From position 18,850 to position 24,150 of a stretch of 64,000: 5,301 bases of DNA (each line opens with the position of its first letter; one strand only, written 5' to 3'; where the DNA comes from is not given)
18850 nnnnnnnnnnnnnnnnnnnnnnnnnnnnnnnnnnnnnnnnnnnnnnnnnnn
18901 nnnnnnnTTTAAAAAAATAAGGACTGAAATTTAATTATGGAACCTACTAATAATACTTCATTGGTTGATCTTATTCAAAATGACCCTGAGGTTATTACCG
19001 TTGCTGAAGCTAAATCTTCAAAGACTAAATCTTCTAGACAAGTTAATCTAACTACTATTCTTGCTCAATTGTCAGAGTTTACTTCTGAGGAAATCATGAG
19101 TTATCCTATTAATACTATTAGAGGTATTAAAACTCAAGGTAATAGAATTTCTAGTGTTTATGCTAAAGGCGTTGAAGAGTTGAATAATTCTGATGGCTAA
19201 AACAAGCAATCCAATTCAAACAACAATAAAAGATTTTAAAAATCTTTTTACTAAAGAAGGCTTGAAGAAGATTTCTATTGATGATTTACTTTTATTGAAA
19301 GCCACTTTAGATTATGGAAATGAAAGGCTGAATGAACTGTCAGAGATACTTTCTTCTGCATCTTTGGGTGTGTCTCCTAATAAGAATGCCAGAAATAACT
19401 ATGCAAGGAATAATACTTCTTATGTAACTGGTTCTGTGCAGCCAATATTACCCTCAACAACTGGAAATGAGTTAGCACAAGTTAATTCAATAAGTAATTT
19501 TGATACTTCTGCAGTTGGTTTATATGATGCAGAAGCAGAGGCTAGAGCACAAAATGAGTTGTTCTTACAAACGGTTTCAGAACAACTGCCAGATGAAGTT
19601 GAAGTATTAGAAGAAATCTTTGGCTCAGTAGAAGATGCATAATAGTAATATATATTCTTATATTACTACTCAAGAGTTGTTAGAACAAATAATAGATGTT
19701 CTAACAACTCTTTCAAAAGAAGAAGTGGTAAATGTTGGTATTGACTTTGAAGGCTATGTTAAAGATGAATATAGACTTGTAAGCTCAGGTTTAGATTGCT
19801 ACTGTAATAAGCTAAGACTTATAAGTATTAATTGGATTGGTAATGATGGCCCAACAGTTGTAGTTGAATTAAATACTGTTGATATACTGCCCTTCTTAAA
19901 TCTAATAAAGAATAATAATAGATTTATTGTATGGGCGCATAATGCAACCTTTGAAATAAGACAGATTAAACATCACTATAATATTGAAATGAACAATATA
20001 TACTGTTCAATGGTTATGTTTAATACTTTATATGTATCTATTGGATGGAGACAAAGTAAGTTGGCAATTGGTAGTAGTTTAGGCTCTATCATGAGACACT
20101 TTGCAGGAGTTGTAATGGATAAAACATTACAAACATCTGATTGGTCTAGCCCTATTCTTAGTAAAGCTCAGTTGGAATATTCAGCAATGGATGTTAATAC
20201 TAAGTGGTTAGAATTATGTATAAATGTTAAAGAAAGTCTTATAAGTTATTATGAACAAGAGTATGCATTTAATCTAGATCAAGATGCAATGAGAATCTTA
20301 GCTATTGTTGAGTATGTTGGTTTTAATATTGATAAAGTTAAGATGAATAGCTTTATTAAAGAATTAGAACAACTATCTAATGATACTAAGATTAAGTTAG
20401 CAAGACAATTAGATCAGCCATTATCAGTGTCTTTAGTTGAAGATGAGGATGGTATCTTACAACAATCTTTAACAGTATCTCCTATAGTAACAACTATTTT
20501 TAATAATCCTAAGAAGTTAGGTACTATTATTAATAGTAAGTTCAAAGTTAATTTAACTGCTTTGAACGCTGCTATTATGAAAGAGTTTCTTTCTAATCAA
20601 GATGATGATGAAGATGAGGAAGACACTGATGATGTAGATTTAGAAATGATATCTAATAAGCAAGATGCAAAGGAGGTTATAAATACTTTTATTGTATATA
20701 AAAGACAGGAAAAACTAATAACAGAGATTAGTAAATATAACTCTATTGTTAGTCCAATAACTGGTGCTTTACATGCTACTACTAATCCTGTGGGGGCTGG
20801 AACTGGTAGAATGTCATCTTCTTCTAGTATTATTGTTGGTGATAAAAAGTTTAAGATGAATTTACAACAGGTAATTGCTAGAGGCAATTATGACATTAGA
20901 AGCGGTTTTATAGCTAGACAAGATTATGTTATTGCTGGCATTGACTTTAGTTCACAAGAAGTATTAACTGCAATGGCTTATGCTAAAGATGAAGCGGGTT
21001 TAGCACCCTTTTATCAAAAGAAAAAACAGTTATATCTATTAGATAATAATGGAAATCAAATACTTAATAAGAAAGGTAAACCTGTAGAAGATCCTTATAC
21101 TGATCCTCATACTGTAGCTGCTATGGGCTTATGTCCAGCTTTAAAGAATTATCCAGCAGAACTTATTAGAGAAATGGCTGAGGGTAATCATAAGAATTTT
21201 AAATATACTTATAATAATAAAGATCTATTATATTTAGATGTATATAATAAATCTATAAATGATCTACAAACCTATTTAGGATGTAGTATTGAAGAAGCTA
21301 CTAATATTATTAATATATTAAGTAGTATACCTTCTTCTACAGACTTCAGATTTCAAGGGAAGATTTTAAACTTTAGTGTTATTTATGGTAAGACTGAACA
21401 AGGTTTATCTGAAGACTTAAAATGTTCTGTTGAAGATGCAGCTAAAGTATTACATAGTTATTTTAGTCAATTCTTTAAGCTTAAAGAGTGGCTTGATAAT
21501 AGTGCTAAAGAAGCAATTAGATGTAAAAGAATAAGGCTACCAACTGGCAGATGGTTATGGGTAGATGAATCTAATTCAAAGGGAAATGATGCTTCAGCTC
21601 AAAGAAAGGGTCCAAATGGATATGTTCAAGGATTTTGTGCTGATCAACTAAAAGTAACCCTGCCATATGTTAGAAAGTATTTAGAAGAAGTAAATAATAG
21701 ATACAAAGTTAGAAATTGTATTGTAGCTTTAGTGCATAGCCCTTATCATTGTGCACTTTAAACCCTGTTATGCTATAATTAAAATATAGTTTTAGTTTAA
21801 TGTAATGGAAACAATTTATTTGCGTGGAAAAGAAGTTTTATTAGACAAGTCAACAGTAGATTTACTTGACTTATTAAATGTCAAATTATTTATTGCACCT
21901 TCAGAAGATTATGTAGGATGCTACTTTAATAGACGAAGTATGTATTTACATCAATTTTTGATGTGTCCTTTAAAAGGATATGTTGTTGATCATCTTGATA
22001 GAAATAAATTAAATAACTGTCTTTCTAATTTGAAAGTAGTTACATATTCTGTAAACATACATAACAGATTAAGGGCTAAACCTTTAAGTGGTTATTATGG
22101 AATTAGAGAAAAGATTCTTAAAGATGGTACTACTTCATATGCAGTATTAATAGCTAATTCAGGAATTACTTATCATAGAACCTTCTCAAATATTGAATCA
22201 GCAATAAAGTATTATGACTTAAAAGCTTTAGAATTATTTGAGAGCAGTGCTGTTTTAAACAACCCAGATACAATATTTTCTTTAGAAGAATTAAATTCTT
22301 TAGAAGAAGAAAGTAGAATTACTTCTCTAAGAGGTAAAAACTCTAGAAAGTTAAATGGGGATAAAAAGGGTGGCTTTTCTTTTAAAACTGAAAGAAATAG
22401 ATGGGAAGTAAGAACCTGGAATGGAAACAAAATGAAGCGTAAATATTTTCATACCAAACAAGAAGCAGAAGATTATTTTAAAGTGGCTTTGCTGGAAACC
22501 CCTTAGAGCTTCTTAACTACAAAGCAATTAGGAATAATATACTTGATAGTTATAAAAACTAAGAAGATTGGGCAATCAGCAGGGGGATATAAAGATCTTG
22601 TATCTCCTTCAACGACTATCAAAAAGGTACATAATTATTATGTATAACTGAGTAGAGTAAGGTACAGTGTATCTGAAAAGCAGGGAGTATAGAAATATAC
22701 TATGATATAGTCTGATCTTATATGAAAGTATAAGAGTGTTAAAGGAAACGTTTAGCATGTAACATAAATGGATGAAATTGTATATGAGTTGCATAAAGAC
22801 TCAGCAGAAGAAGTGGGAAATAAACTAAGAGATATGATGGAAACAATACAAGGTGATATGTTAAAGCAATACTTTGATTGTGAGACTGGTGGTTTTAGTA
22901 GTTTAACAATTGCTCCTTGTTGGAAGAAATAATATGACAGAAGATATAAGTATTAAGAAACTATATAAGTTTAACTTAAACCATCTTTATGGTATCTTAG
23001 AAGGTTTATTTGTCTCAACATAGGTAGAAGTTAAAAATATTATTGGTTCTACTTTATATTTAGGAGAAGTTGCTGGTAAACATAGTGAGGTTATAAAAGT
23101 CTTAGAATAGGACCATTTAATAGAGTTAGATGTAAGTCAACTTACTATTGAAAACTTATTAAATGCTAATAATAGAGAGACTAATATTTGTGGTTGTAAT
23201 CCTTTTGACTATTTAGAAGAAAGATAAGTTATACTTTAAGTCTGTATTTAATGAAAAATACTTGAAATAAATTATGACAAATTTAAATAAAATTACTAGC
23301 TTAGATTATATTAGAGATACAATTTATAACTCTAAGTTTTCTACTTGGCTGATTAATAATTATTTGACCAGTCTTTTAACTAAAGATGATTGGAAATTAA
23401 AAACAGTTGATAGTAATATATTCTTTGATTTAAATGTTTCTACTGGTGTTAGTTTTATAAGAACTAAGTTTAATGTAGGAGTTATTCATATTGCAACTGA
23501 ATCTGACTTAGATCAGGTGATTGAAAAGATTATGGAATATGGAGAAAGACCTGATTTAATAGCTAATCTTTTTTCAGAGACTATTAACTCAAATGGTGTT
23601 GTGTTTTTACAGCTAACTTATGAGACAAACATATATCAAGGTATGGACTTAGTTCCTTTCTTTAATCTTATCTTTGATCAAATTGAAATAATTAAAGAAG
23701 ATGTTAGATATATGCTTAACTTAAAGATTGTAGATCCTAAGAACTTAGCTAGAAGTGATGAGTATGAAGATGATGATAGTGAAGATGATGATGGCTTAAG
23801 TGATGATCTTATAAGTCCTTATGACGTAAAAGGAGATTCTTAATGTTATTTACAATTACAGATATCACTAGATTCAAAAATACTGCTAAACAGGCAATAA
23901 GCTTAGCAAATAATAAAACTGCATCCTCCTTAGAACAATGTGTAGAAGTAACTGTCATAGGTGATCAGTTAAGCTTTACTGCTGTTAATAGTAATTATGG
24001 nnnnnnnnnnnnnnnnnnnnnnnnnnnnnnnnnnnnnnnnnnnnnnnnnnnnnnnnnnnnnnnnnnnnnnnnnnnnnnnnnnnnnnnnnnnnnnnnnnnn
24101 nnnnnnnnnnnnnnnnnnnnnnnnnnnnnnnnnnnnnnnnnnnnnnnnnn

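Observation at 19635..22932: DNA polymerase (family A) gene split exactly within motif C by a ~1.03-kb putative group I intron encoding an HNH-AP2 homing endonuclease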

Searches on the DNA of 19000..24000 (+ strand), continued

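Call 16: search_rna_families(sources=[L001, L002, L003, L004], threshold=evalue, max_evalue=0.01, show_alignments=2)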
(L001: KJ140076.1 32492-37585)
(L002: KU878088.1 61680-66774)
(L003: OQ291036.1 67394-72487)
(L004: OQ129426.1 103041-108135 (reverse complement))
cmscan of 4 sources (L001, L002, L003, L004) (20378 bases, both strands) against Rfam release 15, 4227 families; matches with E-value up to 0.01: 3.
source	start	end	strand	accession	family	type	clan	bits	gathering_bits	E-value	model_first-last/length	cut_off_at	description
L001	2454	2733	+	RF00028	Intron_gpI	Intron;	-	80.1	50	3.1e-19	1-253/253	no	Group I catalytic intron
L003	2440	2719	+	RF00028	Intron_gpI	Intron;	-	40.8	50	1.8e-07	1-253/253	no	Group I catalytic intron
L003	3416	3447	+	RF00028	Intron_gpI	Intron;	-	26.8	50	0.0029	220-251/253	no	Group I catalytic intron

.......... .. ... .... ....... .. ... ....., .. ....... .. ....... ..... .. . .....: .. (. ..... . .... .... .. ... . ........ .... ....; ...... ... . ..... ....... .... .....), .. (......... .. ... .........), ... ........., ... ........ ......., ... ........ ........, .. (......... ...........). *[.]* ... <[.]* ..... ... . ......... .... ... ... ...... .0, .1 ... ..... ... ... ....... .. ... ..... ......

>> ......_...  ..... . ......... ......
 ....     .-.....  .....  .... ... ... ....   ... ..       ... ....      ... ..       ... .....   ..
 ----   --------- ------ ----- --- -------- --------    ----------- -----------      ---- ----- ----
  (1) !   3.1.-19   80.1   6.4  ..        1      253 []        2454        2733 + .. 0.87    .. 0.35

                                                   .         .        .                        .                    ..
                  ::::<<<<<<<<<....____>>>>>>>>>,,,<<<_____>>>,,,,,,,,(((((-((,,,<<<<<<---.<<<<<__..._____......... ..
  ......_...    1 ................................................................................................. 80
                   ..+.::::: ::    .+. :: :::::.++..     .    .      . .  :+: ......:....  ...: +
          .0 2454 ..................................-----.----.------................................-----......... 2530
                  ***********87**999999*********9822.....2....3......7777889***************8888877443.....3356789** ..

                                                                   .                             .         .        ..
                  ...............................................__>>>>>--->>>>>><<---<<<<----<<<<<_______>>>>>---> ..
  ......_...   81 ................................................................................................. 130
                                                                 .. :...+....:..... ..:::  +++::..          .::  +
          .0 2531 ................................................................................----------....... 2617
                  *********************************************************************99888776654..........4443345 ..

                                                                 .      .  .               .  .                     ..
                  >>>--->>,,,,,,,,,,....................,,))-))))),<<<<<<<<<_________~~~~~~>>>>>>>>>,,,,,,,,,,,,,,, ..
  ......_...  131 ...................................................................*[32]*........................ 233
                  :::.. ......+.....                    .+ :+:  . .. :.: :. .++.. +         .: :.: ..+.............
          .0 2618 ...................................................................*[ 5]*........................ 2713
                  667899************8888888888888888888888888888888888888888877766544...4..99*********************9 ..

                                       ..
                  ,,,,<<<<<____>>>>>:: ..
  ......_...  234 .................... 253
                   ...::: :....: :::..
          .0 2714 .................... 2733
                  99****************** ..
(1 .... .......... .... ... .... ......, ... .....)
